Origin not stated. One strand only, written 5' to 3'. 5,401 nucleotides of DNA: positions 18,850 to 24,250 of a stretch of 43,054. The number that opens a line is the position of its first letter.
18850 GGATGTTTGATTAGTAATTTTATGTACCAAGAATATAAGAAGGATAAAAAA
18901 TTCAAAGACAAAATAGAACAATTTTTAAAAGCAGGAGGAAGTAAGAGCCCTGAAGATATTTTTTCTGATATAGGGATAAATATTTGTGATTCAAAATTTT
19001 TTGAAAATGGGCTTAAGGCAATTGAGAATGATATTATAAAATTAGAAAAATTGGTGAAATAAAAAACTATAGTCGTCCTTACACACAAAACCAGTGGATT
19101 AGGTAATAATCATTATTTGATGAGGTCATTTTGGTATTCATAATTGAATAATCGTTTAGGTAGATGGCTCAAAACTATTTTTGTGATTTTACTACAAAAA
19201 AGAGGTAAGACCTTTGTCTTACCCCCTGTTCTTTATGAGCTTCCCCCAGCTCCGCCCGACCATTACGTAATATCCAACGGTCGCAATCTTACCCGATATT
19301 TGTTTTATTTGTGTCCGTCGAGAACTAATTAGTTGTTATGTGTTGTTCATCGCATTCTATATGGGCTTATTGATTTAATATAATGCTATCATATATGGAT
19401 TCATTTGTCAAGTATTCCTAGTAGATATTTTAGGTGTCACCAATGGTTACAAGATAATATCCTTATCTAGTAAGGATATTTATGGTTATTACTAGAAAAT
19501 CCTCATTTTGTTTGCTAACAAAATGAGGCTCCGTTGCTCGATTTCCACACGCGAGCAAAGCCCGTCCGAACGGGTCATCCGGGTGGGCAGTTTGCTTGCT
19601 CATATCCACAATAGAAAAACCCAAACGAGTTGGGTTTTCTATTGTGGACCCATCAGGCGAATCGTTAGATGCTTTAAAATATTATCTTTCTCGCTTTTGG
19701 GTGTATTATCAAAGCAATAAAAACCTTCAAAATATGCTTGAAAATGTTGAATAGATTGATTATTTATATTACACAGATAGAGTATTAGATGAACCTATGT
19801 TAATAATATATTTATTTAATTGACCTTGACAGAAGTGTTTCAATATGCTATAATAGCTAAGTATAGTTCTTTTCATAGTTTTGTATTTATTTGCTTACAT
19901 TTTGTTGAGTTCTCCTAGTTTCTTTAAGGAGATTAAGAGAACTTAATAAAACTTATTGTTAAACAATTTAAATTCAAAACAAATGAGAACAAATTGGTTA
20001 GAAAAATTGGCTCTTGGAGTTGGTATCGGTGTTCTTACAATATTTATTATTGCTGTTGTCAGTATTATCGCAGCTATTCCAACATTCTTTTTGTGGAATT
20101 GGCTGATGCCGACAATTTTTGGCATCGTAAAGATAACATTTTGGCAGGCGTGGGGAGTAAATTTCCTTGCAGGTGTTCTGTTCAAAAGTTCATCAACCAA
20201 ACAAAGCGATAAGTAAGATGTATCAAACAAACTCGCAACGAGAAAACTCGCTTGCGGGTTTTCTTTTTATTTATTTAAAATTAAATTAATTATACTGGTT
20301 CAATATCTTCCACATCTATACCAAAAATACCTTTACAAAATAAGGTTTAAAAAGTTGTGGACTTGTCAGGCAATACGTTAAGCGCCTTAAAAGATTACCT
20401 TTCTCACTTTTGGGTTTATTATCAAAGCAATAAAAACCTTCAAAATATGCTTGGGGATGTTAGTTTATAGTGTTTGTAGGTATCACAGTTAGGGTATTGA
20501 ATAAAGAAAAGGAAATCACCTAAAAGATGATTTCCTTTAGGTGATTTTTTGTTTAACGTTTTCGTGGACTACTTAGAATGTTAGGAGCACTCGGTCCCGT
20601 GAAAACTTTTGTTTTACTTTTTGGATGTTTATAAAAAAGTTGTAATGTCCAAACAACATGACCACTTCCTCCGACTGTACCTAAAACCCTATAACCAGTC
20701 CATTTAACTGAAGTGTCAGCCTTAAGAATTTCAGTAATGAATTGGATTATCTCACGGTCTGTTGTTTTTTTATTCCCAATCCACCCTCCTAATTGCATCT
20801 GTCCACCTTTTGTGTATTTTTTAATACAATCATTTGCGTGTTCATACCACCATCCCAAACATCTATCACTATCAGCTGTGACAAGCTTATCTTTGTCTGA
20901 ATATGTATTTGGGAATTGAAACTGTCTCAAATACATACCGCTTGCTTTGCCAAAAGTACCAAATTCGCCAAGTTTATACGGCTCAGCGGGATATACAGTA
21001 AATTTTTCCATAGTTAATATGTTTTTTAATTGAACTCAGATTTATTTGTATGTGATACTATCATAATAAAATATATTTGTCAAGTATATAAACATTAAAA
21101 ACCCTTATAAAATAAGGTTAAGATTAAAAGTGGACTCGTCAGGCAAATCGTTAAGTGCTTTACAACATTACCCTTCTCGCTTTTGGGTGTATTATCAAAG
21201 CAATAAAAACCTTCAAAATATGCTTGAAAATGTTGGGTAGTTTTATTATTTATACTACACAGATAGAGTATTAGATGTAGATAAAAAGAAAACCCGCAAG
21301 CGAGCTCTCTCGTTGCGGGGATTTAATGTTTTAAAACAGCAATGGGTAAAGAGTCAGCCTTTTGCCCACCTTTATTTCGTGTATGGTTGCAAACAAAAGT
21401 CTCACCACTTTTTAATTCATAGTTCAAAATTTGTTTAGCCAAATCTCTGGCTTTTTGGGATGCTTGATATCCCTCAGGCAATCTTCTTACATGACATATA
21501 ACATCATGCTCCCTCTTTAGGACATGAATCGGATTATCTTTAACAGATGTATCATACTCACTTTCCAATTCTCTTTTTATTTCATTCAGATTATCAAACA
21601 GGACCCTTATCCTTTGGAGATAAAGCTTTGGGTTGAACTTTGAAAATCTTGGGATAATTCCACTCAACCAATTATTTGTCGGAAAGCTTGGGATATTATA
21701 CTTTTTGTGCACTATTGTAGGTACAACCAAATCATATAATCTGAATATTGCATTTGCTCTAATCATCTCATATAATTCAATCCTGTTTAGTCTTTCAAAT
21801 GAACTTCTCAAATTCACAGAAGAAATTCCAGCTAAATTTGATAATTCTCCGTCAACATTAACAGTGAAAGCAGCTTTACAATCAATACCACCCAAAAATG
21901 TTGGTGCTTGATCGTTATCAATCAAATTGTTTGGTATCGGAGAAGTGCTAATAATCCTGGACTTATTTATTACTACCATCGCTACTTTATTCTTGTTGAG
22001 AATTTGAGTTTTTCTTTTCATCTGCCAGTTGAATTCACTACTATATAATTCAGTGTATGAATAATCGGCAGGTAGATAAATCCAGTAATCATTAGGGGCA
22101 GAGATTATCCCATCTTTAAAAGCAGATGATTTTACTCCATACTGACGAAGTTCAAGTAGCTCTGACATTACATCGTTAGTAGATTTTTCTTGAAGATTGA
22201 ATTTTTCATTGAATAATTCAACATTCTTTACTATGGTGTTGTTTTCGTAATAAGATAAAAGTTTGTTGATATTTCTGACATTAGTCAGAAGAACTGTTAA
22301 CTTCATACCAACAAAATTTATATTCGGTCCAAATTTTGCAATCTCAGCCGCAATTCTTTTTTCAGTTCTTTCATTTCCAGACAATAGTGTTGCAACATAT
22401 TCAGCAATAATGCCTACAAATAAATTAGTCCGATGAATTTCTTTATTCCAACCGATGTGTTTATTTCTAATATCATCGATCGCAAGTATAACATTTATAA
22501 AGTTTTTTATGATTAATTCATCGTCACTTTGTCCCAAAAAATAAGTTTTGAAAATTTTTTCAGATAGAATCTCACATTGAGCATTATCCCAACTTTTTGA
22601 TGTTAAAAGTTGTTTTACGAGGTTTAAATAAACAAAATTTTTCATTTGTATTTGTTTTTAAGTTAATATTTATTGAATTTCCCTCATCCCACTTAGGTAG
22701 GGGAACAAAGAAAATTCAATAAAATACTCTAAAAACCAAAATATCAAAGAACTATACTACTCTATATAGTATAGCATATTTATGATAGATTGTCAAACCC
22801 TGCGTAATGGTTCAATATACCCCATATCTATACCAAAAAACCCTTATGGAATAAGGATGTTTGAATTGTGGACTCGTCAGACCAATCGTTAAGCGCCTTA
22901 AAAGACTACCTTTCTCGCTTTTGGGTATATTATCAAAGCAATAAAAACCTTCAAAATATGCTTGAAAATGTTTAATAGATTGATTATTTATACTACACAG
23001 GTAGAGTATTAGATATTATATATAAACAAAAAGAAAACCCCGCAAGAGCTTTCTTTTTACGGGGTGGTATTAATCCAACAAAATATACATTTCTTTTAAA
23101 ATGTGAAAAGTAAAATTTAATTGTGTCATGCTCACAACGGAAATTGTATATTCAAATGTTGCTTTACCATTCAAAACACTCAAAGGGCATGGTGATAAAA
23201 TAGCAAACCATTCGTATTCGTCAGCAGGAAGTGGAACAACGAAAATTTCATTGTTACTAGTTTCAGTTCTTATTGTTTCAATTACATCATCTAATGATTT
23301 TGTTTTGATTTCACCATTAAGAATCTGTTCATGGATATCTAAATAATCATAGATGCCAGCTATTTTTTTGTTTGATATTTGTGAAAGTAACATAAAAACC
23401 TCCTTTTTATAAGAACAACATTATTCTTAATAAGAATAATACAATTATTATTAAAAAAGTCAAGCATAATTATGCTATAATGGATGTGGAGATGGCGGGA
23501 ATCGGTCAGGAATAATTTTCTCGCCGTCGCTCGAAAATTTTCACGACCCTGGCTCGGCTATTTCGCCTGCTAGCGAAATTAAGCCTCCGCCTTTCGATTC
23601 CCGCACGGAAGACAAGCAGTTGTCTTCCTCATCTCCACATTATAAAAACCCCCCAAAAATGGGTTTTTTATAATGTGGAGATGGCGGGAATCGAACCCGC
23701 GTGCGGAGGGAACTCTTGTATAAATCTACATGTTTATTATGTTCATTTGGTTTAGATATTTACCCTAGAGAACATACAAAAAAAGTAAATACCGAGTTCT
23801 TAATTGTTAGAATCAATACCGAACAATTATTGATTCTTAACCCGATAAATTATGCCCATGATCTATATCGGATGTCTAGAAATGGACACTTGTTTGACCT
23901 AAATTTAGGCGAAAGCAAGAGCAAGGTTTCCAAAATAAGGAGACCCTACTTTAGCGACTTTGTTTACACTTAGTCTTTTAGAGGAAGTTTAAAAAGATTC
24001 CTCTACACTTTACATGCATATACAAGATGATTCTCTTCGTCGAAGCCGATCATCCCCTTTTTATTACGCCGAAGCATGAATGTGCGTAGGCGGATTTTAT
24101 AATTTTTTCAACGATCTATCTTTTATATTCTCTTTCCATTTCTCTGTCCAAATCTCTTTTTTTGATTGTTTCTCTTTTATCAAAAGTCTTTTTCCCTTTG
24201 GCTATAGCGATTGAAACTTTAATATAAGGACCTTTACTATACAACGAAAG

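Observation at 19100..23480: Array of single-gene ORFan cassettes separated by four copies of a ~150-nt promoter-sRNA-terminator-like module, abutting the tmRNA 3' end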

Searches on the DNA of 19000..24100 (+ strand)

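Call 9: search_rna_families(source=window, start=19000, end=24100, threshold=evalue, max_evalue=5)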
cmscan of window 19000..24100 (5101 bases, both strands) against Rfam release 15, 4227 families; matches with E-value up to 5: 12.
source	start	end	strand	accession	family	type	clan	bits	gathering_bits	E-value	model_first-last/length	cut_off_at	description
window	23673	24057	-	RF00023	tmRNA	Gene;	CL00001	131.1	47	4.1e-52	1-374/374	no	transfer-messenger RNA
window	23629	23700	-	RF04321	tmRNA_permuted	Gene;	-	30.2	47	0.0021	36-94/213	no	permuted transfer-messenger RNA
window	23026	23123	-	RF04312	trpB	Cis-reg;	-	28.7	59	0.55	1-107/107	no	trpB ncRNA motif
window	22641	22749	-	RF03259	MIR1514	Gene; miRNA;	-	25.2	90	0.3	1-110/110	no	MIR1514 microRNA precursor family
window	23634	23679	-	RF03802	MIR5649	Gene; miRNA;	-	24.5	100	0.16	1-101/101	no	MIR5649 microRNA precursor family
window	22654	22736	-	RF03351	MIR6020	Gene; miRNA;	-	22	118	0.7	1-110/110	no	MIR6020 microRNA precursor family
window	23631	23682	-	RF00884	MIR815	Gene; miRNA;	-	21.5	63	1.3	1-81/81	no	MIR815 microRNA precursor family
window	22671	22723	-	RF04087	MIR5565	Gene; miRNA;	-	20.8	80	0.64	1-109/109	no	MIR5565 microRNA precursor family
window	23624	23690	-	RF03344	mir-5365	Gene; miRNA;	-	20.1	70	1.8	1-78/78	no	mir-5365 microRNA precursor family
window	21260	21310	+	RF02427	SpF10_sRNA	Gene; sRNA;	-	19.7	60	4.1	1-57/57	no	Streptococcus sRNA SpF10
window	19337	19415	+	RF02085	Yar_1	Gene; lncRNA;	-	16.8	50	3.9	1-74/74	no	Yellow-achaete intergenic RNA conserved region 1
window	20187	20265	+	RF02763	IsrM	Gene; sRNA;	-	13.5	376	1.6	1-329/329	no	IsrM sRNA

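Call 40: search_dna_similar(query=window:19063-23674:+, collection=phages, mode=distant, max_rows=10)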
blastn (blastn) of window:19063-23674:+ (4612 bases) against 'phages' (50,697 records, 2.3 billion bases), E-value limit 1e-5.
No match.

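Call 41: search_dna_similar(query=window:19063-23674:+, collection=plasmids, mode=distant, max_rows=10)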
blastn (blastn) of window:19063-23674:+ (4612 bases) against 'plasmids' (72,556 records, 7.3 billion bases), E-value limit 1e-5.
No match.
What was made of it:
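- Tried and rejected: The phage and plasmid collections gave none (calls 40, 41).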

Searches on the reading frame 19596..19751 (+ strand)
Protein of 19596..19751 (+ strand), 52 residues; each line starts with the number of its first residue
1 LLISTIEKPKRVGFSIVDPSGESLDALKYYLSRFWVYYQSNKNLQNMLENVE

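Call 54: find_homologous_proteins(query=window:19596-19751:+, max_evalue=10)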
Query window:19596-19751:+ (52 aa): 2 proteins with E <= 10 among 2 candidates.
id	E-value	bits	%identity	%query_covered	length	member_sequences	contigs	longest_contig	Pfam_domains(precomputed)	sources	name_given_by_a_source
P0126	1.3e-10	58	74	75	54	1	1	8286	-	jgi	-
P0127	7.9e-9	52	84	62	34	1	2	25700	-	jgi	-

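Call 57: find_encoding_contigs(protein=P0127, flank=10000, max_places=4)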
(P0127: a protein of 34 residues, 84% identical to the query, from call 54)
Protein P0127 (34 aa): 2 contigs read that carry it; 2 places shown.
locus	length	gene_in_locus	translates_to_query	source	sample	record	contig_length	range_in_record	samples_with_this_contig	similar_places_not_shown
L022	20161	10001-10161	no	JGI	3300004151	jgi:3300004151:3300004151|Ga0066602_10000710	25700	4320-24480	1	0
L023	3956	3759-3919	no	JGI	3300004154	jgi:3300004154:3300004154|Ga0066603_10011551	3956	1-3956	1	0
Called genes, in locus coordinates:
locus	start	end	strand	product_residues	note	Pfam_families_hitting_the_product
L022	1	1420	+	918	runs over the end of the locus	PF26449:DUF8128, PF10412:TrwB_AAD_bind (faint)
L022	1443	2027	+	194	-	PF00334:NDK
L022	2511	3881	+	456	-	PF00753:Lactamase_B, PF23023:Anti-Pycsar_Apyc1, PF16661:Lactamase_B_6, PF12706:Lactamase_B_2 (weak), PF10996:Beta-Casp, PF07521:RMMBL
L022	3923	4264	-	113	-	PF00453:Ribosomal_L20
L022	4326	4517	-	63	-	-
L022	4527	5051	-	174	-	PF05198:IF3_N, PF00707:IF3_C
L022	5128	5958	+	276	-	PF01509:TruB_N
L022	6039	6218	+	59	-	-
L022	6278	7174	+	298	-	-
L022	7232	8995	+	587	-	PF08439:Peptidase_M3_N, PF01432:Peptidase_M3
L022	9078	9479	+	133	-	-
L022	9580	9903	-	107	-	-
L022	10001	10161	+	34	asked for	-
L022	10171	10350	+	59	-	-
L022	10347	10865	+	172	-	-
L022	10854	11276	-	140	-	PF13643:DUF4145 (faint)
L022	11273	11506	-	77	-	-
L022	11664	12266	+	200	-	-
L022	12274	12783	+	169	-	-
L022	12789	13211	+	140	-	-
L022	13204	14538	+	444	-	-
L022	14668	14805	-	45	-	-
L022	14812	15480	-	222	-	-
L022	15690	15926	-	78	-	-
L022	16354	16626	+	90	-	-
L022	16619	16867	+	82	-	-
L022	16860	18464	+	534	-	PF00239:Resolvase, PF13408:Zn_ribbon_recom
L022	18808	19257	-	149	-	PF01668:SmpB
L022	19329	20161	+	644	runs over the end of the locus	PF20720:nSTAND3 (faint), PF00004:AAA, PF07728:AAA_5 (faint), PF23902:AAA_lid_PRS2_C (weak), PF17862:AAA_lid_3, PF01434:Peptidase_M41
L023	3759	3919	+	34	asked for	-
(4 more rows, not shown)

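Call 58: find_encoding_contigs(protein=P0126, flank=10000, max_places=4)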
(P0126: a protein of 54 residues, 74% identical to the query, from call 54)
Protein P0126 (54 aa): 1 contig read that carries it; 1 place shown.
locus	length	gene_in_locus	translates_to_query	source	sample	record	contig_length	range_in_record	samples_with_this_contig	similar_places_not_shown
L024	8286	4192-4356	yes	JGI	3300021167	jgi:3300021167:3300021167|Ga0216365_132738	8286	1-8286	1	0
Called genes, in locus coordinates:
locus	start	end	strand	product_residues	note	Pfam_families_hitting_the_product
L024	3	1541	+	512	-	?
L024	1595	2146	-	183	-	PF04973:NMN_transporter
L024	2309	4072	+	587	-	PF08439:Peptidase_M3_N, PF01432:Peptidase_M3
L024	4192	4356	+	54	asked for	-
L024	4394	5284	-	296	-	-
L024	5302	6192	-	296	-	PF01939:NucS_C (weak)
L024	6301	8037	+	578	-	PF09491:RE_AlwI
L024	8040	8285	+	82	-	?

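Call 73: search_protein_families(library=pfam, proteins=[L022:16860-18461:+], max_evalue=0.01)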
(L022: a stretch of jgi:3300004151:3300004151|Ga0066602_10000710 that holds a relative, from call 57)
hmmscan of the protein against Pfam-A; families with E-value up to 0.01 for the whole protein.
L022:16860-18461:+ (534 aa): 3 families
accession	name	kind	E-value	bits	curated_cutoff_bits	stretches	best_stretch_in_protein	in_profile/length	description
PF00239.26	Resolvase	-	7.5e-14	52.5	23.3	1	24-158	3-131/145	Resolvase, N terminal domain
PF13408.12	Zn_ribbon_recom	-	3.4e-09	37.4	25.3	1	302-355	1-54/58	Recombinase zinc beta ribbon domain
PF07508.19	Recombinase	-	0.0015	19.1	21.1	1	196-284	2-99/102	Recombinase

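Call 93: search_protein_families(library=phrogs, proteins=[L022:10347-10865:+, L022:10854-11276:-, L022:11664-12266:+, L022:12274-12783:+, L022:12789-13211:+, L022:13204-14538:+, L022:14812-15480:-, L022:16354-16626:+, L022:16619-16867:+, L022:9078-9479:+], max_evalue=0.001)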
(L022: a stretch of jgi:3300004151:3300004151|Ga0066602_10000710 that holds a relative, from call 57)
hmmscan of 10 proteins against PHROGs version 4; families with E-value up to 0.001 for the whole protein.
L022:10347-10865:+ (172 aa): 0 families

L022:10854-11276:- (140 aa): 0 families

L022:11664-12266:+ (200 aa): 2 families
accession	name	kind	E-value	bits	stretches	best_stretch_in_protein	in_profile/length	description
phrog_14939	-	unknown function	1.7e-06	28.5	1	27-138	22-121/313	-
phrog_24871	-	unknown function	1.7e-05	25.7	1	7-85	36-106/159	-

L022:12274-12783:+ (169 aa): 0 families

L022:12789-13211:+ (140 aa): 1 family
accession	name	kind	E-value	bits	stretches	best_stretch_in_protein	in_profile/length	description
phrog_12193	-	unknown function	6.3e-06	26.7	1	29-117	33-120/229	-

L022:13204-14538:+ (444 aa): 0 families

L022:14812-15480:- (222 aa): 0 families

L022:16354-16626:+ (90 aa): 0 families

L022:16619-16867:+ (82 aa): 0 families

L022:9078-9479:+ (133 aa): 0 families

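Call 94: search_protein_families(library=pfam, proteins=[L022:10347-10865:+, L022:10854-11276:-, L022:11664-12266:+, L022:12274-12783:+, L022:12789-13211:+, L022:13204-14538:+, L022:14812-15480:-, L022:16354-16626:+, L022:16619-16867:+, L022:9078-9479:+], max_evalue=0.01)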
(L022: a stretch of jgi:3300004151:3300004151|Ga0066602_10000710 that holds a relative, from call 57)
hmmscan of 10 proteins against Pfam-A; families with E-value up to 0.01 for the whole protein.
L022:10347-10865:+ (172 aa): 0 families

L022:10854-11276:- (140 aa): 2 families
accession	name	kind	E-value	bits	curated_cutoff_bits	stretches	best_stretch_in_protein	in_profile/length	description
PF13643.11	DUF4145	-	3.3e-05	24.3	23.1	1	28-96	5-72/88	Domain of unknown function (DUF4145)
PF01934.22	HepT-like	-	0.0038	17.4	23.5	1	23-95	16-93/120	Ribonuclease HepT-like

L022:11664-12266:+ (200 aa): 1 family
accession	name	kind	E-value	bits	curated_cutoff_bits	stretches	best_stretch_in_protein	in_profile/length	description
PF13274.11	SocA_Panacea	-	0.002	19.4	25.7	1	34-179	3-107/113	Antitoxin SocA-like, Panacea domain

L022:12274-12783:+ (169 aa): 0 families

L022:12789-13211:+ (140 aa): 0 families

L022:13204-14538:+ (444 aa): 0 families

L022:14812-15480:- (222 aa): 3 families
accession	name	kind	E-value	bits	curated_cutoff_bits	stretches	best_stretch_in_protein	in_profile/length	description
PF14362.11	DUF4407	-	7.1e-05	22.7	31.3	1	34-206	106-260/297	Domain of unknown function (DUF4407)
PF16454.10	PI3K_P85_iSH2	-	0.002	18.2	31.5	0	48-125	51-113/161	Phosphatidylinositol 3-kinase regulatory subunit P85 inter-SH2 domain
PF13739.11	PdaC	-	0.0035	18.9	29.1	0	66-198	2-87/95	Deacetylase PdaC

L022:16354-16626:+ (90 aa): 0 families

L022:16619-16867:+ (82 aa): 0 families

L022:9078-9479:+ (133 aa): 0 families
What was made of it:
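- Closest known: Dehalococcoides ssrA-specific genomic islands with the serine recombinase DsiB. Different: No such domains were detected among the 10 L022 genes scanned (calls 93, 94).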

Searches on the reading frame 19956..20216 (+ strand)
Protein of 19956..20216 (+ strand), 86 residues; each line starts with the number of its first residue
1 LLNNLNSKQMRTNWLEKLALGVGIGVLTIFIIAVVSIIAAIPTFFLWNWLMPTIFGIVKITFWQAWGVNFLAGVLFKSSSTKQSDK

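Call 10: search_protein_families(library=pfam, proteins=[window:19956-20216:+], max_evalue=0.1)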
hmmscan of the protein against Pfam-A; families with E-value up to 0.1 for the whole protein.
window:19956-20216:+ (86 aa): 0 families

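Call 11: search_protein_families(library=padloc, proteins=[window:19956-20216:+], max_evalue=0.1)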
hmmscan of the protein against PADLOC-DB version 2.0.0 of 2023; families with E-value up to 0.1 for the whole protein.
window:19956-20216:+ (86 aa): 0 families

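Call 12: search_protein_families(library=phrogs, proteins=[window:19956-20216:+], max_evalue=0.1)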
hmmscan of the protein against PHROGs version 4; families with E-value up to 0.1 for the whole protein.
window:19956-20216:+ (86 aa): 3 families
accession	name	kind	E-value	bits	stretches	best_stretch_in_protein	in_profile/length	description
phrog_2169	-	moron, auxiliary metabolic gene and host takeover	1e-10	42.5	1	26-84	14-73/103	membrane protein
phrog_705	-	unknown function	1.5e-09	38.9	1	34-78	40-84/85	-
phrog_3093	-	unknown function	0.011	17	1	3-74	2-67/85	-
